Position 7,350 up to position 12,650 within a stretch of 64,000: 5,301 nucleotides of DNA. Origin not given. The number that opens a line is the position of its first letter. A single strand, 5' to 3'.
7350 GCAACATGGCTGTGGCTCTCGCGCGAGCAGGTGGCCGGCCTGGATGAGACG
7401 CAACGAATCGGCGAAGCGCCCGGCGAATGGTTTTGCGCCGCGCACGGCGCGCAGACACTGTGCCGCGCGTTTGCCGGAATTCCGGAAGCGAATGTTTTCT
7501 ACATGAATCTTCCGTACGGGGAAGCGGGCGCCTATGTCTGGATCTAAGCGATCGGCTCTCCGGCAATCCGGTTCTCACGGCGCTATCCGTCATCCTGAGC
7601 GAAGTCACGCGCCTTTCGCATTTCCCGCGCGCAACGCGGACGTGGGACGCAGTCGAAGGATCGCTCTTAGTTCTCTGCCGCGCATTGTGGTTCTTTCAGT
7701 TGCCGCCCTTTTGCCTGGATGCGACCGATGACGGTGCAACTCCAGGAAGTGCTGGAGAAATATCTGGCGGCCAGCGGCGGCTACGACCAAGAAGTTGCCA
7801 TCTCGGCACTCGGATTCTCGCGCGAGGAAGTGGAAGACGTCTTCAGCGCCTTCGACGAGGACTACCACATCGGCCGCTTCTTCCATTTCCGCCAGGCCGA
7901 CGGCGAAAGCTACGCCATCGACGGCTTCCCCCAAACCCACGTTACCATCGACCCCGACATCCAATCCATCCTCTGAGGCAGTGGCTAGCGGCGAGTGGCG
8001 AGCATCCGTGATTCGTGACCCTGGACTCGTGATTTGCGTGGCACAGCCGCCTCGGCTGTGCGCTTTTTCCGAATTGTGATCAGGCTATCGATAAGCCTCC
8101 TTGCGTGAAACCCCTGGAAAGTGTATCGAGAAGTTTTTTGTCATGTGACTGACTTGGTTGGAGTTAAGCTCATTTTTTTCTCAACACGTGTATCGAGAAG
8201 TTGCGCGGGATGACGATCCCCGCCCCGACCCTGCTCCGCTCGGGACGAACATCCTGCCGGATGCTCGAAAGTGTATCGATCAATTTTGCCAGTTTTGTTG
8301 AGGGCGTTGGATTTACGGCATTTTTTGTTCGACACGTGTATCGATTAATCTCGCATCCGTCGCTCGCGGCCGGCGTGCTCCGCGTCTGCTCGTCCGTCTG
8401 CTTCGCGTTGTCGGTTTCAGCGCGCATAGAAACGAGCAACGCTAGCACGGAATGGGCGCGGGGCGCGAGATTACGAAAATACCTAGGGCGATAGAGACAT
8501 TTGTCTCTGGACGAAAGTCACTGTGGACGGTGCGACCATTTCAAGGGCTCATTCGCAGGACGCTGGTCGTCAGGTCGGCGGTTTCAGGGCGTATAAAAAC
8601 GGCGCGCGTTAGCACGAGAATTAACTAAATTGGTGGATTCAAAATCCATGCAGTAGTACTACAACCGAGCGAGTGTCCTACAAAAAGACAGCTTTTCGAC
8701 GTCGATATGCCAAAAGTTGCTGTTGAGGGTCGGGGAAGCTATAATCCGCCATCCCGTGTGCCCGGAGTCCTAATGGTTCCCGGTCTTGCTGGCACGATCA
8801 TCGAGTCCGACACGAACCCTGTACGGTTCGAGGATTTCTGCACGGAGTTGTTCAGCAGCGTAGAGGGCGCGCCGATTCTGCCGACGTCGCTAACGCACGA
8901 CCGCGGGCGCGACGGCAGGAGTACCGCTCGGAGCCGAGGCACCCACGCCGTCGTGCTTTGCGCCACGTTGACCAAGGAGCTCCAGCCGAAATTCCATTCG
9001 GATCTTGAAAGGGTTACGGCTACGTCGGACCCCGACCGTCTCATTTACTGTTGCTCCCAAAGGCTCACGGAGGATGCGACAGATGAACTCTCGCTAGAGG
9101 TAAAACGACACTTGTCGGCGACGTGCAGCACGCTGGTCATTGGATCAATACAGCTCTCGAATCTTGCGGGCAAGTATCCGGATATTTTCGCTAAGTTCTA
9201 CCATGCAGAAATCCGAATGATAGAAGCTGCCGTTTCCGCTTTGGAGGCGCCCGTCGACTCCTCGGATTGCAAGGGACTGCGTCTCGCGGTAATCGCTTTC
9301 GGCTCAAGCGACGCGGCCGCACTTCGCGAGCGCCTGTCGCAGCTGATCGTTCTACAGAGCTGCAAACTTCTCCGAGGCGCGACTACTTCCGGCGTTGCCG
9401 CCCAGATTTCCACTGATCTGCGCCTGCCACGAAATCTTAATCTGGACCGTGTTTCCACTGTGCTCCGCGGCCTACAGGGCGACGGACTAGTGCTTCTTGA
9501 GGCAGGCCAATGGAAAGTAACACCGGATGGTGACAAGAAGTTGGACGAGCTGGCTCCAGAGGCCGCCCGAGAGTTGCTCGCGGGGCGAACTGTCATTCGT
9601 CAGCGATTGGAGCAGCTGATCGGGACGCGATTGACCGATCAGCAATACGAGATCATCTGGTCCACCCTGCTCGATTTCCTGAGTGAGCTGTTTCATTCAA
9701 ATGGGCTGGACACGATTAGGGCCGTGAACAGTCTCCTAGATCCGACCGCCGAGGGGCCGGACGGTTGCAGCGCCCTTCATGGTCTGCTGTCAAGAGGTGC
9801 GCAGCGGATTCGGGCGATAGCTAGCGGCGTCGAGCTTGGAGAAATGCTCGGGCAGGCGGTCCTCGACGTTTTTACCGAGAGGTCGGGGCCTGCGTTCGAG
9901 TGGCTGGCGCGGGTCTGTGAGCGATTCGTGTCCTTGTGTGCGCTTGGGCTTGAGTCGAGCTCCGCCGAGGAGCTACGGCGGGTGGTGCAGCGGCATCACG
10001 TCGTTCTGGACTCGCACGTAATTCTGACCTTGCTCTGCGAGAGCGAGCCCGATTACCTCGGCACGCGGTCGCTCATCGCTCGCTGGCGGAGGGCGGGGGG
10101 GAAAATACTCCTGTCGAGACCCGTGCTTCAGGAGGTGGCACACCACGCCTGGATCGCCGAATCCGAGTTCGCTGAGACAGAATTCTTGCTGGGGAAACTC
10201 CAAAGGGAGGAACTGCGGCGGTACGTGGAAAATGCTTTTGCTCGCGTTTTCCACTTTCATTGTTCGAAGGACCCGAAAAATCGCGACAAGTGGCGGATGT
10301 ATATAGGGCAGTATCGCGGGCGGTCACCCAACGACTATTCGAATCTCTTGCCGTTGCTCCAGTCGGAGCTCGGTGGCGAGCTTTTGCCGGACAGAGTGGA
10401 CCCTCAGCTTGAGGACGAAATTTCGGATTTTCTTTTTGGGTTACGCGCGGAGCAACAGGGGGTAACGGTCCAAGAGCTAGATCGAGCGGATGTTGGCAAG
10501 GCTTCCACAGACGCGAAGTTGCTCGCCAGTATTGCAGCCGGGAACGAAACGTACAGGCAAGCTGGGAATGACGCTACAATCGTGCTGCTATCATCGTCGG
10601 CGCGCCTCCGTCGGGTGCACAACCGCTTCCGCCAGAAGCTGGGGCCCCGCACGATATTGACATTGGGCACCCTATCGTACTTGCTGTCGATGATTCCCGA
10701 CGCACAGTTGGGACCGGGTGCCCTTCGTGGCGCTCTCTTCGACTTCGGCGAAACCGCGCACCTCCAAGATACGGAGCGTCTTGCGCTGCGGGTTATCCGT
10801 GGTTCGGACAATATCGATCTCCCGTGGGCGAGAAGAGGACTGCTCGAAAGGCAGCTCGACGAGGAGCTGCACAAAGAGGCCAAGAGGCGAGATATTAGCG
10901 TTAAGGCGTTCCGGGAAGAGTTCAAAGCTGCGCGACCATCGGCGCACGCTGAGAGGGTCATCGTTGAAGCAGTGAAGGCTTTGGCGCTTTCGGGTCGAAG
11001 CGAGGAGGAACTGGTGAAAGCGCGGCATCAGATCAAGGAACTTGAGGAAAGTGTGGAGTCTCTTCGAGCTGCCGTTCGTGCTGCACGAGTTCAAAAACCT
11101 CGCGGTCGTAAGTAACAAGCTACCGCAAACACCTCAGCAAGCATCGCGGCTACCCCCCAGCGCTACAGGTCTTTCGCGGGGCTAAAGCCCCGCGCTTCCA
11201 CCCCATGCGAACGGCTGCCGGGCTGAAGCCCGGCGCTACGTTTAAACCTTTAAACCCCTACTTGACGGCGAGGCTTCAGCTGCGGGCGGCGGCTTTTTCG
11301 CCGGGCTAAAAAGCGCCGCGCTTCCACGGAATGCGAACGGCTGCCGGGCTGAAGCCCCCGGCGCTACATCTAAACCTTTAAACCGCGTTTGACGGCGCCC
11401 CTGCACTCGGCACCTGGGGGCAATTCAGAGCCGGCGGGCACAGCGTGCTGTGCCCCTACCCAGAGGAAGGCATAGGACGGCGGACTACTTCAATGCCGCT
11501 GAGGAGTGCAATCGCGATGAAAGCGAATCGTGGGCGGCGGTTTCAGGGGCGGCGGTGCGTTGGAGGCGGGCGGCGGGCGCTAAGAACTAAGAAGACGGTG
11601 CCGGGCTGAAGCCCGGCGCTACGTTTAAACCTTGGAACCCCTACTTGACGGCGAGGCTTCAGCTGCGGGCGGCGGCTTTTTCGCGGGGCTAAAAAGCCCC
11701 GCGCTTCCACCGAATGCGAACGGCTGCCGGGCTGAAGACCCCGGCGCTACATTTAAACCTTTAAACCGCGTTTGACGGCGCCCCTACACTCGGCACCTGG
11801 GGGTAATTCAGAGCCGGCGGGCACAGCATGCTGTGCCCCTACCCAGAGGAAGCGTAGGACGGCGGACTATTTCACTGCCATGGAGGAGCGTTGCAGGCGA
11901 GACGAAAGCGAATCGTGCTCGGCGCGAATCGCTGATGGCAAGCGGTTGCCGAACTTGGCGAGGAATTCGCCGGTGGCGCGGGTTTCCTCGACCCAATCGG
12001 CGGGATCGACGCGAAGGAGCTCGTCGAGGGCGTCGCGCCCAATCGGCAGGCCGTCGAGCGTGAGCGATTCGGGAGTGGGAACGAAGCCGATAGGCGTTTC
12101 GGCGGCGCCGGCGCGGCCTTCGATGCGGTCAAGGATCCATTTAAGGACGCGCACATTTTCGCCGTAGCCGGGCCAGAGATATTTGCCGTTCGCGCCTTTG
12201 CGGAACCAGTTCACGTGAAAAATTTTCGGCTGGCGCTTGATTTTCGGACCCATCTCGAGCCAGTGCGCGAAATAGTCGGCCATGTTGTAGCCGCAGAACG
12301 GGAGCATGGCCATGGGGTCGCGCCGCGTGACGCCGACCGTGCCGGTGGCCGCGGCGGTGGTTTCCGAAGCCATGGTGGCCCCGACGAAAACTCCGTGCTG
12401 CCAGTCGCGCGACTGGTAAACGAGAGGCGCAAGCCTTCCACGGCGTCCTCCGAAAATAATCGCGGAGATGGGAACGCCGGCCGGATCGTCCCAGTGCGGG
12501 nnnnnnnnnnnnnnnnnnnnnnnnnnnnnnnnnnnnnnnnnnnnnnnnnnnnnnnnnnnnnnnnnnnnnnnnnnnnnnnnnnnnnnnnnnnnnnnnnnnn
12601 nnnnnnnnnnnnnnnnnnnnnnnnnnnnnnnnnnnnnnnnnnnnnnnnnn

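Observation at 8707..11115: Orphan 780-802-aa protein: degenerate Mrr-like N-domain, winged helix, split PIN-like domain, coiled coil, in a lower-GC islet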

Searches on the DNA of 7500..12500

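Call 20: search_rna_families(source=window, start=7500, end=12500, threshold=evalue, max_evalue=1)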
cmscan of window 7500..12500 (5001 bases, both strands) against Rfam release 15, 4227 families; matches with E-value up to 1: 1.
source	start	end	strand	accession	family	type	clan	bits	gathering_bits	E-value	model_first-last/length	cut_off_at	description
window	11170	11262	-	RF02967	DUF3800-VII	Gene; sRNA;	-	22.5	36.2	0.6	1-90/90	no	DUF3800-VII RNA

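Call 60: search_rna_families(source=window, start=11100, end=11900, threshold=evalue, max_evalue=10, show_alignments=2)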
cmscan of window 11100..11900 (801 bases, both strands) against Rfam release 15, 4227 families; matches with E-value up to 10: 8.
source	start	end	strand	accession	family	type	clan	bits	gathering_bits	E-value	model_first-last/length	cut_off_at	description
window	11170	11262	-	RF02967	DUF3800-VII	Gene; sRNA;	-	22.5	36.2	0.096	1-90/90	no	DUF3800-VII RNA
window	11175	11197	+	RF01687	Acido-Lenti-1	Gene; sRNA;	-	17.1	37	0.28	1-46/46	no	Acido-Lenti-1 RNA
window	11671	11707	-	RF01340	CRISPR-DR29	Gene; CRISPR;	-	16.8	39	1.7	1-37/37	no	CRISPR RNA direct repeat element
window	11175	11194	+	RF00194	Rubella_3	Cis-reg;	-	16.4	35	2.1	7-26/68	no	Rubella virus 3' cis-acting element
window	11204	11239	-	RF01340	CRISPR-DR29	Gene; CRISPR;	-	16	39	2.8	1-37/37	no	CRISPR RNA direct repeat element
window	11677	11753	+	RF02809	RsmW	Gene; sRNA;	CL00106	14.9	52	6.2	1-124/124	no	RsmW RNA family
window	11600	11617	-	RF02784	SorX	Gene; sRNA;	-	13.5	46.6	3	48-66/73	no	Singlet oxygen resistance RNA X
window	11172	11194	+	RF02423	Bp1_781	Gene; sRNA;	-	9.1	80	9.2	202-223/230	no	Burkholderia sRNA Bp1_Cand871_SIPHT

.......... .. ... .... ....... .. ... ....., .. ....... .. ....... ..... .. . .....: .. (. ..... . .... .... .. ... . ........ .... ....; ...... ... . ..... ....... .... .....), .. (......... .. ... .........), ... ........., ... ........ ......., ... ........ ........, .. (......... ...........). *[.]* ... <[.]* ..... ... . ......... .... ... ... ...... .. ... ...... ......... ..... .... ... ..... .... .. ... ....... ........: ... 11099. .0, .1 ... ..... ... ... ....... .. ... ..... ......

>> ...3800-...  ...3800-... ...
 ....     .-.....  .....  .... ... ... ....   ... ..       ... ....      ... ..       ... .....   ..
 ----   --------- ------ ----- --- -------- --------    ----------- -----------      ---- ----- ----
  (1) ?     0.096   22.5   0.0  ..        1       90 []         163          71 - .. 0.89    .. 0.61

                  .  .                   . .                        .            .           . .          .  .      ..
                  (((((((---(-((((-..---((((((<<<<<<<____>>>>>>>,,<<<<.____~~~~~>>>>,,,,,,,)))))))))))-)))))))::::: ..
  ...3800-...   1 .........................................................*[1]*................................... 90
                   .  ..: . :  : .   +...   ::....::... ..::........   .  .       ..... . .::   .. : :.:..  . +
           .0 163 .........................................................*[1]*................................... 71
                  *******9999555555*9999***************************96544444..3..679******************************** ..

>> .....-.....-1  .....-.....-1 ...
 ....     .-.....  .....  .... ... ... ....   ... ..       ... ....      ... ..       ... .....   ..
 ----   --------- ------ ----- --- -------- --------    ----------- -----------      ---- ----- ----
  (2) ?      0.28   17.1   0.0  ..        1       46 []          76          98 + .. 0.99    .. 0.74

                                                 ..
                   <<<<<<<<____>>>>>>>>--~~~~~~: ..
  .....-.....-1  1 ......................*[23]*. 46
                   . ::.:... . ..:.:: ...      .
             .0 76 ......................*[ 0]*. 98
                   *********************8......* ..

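Call 61: search_rna_families(source=window, start=8000, end=8780, threshold=evalue, max_evalue=10, show_alignments=1)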
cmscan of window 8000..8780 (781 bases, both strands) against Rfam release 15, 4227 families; matches with E-value up to 10: 2.
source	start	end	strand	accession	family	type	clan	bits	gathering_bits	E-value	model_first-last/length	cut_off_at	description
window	8421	8488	+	RF03047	RAGATH-16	Gene; sRNA;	-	17.1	65.6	2.4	1-72/72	no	RAGATH-16 RNA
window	8207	8247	+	RF01151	snoU82P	Gene; snRNA; snoRNA; CD-box;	-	15.9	42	0.18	1-55/55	no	Small nucleolar RNA U82P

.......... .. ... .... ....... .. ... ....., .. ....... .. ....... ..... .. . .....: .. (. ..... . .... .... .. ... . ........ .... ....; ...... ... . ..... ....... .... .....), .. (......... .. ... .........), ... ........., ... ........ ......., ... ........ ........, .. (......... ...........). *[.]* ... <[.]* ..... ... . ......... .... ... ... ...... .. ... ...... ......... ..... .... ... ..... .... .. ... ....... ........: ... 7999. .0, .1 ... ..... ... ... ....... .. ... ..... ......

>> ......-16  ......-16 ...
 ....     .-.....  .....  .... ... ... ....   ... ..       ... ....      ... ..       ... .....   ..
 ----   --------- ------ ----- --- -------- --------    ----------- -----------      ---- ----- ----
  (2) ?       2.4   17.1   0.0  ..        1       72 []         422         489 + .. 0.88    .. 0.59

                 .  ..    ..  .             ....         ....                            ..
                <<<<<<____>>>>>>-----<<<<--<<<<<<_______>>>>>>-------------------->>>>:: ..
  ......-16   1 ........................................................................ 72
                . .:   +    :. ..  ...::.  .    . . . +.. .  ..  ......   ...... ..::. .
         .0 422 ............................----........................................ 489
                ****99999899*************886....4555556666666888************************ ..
